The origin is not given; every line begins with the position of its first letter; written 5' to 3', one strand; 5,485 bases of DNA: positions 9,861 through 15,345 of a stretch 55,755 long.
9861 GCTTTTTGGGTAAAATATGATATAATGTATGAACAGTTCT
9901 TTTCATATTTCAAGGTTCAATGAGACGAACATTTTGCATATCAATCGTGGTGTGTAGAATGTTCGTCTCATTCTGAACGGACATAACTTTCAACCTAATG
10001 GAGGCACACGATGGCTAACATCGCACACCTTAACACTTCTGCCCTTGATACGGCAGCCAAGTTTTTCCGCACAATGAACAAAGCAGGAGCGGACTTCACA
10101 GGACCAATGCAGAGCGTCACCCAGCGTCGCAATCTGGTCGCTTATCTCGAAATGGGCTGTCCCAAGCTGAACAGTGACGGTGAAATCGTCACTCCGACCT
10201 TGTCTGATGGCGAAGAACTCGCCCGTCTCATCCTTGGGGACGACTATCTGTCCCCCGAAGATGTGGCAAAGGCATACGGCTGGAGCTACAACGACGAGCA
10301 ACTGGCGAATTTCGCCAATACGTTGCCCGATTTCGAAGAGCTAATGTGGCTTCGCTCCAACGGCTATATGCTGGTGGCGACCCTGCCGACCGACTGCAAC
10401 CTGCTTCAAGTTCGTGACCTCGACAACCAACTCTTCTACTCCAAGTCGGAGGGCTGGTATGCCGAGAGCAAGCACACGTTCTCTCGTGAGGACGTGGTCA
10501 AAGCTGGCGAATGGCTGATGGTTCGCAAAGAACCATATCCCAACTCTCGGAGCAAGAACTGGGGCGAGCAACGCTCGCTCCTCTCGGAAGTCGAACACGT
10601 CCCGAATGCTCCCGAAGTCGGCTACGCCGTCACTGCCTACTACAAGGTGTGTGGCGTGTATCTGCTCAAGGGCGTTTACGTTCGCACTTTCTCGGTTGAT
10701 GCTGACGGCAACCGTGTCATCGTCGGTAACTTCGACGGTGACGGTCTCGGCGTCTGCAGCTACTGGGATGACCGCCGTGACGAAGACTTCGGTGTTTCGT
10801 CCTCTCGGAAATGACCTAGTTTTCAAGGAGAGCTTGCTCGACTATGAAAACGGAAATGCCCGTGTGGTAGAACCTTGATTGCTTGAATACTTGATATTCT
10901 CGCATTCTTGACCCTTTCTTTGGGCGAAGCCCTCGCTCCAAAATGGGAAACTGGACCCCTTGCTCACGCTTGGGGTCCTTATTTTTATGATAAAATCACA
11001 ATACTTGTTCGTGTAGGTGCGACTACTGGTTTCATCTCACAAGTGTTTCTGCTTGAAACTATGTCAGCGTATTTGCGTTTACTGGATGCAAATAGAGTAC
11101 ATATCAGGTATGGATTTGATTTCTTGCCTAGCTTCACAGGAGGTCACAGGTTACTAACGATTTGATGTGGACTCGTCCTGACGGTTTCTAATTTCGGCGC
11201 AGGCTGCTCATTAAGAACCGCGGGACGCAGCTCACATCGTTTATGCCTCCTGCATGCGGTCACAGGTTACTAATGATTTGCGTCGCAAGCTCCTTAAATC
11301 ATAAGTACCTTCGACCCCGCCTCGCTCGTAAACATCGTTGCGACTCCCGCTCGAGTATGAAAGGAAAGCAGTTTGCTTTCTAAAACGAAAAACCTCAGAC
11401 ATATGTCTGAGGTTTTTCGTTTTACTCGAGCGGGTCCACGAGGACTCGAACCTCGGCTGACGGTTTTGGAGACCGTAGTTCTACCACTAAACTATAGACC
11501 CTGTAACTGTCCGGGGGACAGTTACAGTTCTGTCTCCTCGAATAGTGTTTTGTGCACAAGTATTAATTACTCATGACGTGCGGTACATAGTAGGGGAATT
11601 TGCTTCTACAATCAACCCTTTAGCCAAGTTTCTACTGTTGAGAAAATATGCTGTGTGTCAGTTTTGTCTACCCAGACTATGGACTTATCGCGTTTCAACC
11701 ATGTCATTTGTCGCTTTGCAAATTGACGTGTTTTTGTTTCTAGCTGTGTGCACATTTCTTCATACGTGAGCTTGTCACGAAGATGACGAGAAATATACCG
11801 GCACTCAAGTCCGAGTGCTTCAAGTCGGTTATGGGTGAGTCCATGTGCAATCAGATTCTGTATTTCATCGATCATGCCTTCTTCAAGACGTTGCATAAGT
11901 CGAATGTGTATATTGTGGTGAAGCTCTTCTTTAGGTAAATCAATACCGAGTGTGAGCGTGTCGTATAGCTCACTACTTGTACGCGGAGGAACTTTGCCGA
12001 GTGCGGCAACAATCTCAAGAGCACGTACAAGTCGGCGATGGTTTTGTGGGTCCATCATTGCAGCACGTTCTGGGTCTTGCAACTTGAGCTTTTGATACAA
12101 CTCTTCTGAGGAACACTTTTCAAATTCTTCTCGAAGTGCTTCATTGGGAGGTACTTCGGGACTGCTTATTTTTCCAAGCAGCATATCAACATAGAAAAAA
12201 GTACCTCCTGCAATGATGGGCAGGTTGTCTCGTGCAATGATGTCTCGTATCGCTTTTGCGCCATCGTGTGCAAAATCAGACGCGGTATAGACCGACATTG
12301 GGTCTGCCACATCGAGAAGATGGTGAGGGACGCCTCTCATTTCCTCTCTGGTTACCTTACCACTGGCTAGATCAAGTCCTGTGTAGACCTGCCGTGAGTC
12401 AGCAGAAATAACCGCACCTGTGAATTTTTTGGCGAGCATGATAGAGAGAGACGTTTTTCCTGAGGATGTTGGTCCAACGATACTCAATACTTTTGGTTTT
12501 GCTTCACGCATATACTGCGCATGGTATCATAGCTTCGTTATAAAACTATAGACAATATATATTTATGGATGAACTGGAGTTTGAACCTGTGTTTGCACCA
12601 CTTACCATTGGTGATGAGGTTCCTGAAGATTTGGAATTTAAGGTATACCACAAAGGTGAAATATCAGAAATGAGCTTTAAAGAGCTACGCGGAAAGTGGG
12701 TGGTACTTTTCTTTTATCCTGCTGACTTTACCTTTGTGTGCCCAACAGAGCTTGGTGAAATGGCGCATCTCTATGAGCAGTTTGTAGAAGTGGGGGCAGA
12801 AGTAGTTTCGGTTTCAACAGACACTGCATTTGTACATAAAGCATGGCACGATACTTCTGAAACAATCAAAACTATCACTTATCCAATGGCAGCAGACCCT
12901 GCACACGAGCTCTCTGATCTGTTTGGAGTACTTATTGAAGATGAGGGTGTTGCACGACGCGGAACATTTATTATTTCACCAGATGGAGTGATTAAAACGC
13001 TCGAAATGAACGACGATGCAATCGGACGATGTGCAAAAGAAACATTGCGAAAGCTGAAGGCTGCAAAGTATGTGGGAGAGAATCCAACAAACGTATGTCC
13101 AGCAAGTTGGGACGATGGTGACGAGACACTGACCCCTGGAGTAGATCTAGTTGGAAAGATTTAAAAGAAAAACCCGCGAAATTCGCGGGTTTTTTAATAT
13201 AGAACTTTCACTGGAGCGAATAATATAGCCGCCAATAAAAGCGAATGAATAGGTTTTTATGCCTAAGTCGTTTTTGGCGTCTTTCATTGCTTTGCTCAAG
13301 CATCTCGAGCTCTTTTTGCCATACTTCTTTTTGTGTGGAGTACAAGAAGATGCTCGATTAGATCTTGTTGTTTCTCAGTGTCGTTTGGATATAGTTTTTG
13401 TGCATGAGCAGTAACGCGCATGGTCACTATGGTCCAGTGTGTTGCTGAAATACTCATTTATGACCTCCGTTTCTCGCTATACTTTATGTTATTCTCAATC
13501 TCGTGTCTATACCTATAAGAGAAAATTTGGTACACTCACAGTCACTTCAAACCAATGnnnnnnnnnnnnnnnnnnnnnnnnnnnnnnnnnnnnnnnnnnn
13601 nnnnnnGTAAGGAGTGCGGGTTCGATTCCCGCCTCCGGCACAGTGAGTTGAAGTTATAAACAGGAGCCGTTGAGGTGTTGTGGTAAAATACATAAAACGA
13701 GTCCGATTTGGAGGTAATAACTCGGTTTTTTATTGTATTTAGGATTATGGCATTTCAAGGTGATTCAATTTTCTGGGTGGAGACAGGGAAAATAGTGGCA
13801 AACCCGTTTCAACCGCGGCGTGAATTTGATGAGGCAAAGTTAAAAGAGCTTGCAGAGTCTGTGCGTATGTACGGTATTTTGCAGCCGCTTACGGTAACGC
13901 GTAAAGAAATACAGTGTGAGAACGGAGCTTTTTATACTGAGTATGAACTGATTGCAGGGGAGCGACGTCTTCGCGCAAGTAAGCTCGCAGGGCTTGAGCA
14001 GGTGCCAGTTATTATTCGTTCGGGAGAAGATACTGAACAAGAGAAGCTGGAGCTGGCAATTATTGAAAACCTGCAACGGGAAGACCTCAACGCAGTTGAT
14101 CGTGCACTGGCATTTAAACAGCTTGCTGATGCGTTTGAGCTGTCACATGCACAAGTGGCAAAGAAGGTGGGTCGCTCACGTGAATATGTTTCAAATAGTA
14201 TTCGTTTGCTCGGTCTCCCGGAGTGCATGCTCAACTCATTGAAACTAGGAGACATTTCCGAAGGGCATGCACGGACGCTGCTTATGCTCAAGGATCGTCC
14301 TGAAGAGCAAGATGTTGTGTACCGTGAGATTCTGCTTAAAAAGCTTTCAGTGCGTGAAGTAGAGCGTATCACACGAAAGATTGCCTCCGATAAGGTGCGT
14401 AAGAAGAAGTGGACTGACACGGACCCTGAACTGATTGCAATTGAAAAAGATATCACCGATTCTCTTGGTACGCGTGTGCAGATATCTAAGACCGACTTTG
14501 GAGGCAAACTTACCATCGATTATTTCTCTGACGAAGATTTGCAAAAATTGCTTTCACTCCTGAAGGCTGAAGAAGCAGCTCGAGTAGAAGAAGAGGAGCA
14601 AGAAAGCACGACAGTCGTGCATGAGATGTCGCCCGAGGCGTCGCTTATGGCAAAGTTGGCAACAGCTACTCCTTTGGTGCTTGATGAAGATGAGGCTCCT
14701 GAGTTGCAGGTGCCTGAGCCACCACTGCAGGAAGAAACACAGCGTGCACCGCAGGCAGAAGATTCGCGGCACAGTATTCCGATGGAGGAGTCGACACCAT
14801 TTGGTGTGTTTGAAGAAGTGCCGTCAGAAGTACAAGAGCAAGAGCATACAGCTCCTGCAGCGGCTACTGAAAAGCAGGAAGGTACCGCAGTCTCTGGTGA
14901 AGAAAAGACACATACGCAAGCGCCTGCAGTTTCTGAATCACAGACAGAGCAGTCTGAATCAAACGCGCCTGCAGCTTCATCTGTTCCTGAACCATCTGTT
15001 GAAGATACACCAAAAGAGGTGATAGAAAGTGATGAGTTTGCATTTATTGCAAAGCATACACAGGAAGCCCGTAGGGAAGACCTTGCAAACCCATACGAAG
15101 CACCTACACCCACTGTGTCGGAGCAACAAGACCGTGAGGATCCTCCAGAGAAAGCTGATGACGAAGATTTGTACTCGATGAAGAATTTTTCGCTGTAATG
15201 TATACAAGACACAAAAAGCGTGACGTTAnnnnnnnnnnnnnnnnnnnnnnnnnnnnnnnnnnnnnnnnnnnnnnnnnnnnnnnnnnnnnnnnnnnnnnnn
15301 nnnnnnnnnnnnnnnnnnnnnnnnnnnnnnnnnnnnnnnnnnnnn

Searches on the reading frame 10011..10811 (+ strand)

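Call 3: search_protein_families(library=pfam, proteins=[window:10011-10811:+], max_evalue=1)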
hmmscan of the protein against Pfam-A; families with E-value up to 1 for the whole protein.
window:10011-10811:+ (267 aa): 0 families

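Call 4: search_protein_families(library=ncbifam, proteins=[window:10011-10811:+], max_evalue=1)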
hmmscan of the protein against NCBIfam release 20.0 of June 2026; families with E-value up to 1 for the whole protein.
window:10011-10811:+ (267 aa): 3 families
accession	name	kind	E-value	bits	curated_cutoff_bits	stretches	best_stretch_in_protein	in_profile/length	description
NF050177.1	TapA_OM_Porphy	equivalog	0.099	11.3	500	1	86-166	23-107/544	TapA/TapC family T9SS-dependent outer membrane protein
NF000486.1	AAC_6p_Ip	exception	0.16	11.9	390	1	177-248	7-75/173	aminoglycoside 6'-N-acetyltransferase AAC(6')-Ip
NF004864.0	PRK06224.1-1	equivalog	0.18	10.8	261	1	168-218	50-96/278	citryl-CoA lyase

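Call 78: search_protein_families(library=phrogs, proteins=[window:10011-10811:+], max_evalue=0.001)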
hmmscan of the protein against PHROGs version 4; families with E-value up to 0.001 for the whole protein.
window:10011-10811:+ (267 aa): 0 families

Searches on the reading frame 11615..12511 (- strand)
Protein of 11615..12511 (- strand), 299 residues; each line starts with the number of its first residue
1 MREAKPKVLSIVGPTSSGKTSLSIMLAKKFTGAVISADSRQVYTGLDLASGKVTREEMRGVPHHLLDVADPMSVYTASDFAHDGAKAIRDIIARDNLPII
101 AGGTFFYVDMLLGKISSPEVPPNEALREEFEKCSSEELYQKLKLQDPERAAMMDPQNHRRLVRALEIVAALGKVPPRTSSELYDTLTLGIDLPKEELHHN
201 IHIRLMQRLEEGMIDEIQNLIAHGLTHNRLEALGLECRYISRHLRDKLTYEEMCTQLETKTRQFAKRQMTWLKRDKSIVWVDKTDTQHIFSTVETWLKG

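Call 23: search_protein_families(library=pfam, proteins=[window:11615-12511:-], max_evalue=0.001)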
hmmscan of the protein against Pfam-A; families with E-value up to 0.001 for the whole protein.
window:11615-12511:- (299 aa): 2 families
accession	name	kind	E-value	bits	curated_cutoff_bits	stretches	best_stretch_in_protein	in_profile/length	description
PF01715.23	IPPT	-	4e-63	213.8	23.6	1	41-275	1-243/243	IPP transferase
PF01745.22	IPT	-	1.1e-09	38.5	20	1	7-67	2-62/233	Isopentenyl transferase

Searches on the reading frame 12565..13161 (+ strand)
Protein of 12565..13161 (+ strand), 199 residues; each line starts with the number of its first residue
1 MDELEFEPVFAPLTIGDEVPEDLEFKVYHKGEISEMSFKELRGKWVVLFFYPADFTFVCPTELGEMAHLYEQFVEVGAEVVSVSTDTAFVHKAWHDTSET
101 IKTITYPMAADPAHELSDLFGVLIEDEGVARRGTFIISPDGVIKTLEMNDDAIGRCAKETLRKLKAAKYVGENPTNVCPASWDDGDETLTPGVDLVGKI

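Call 23: search_protein_families(library=pfam, proteins=[window:12565-13161:+], max_evalue=0.001)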
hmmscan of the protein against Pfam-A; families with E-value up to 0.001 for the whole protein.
window:12565-13161:+ (199 aa): 3 families
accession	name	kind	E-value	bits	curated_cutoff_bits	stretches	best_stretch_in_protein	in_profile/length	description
PF00578.27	AhpC-TSA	-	1.9e-37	128.4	26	1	15-144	1-122/124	AhpC/TSA family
PF08534.16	Redoxin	-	7.1e-16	58.8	26.6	1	16-151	3-136/148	Redoxin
PF02630.20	SCO1-SenC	-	0.00046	20.6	22.8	1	35-83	13-61/134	SCO1/SenC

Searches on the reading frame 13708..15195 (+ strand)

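Call 23: search_protein_families(library=pfam, proteins=[window:13708-15195:+], max_evalue=0.001)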
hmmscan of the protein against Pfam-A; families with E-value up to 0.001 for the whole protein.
window:13708-15195:+ (496 aa): 3 families
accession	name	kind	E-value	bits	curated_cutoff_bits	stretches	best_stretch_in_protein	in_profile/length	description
PF17762.8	HTH_ParB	-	2.2e-28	98.8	22.6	1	125-225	1-100/102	ParB HTH domain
PF02195.25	ParB_N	-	1.8e-26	92.4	26.3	1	25-123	7-95/95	ParB N-terminal domain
PF23552.2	ParB_C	-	7.5e-10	38.6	23.8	1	239-286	2-50/50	ParB dimerisation domain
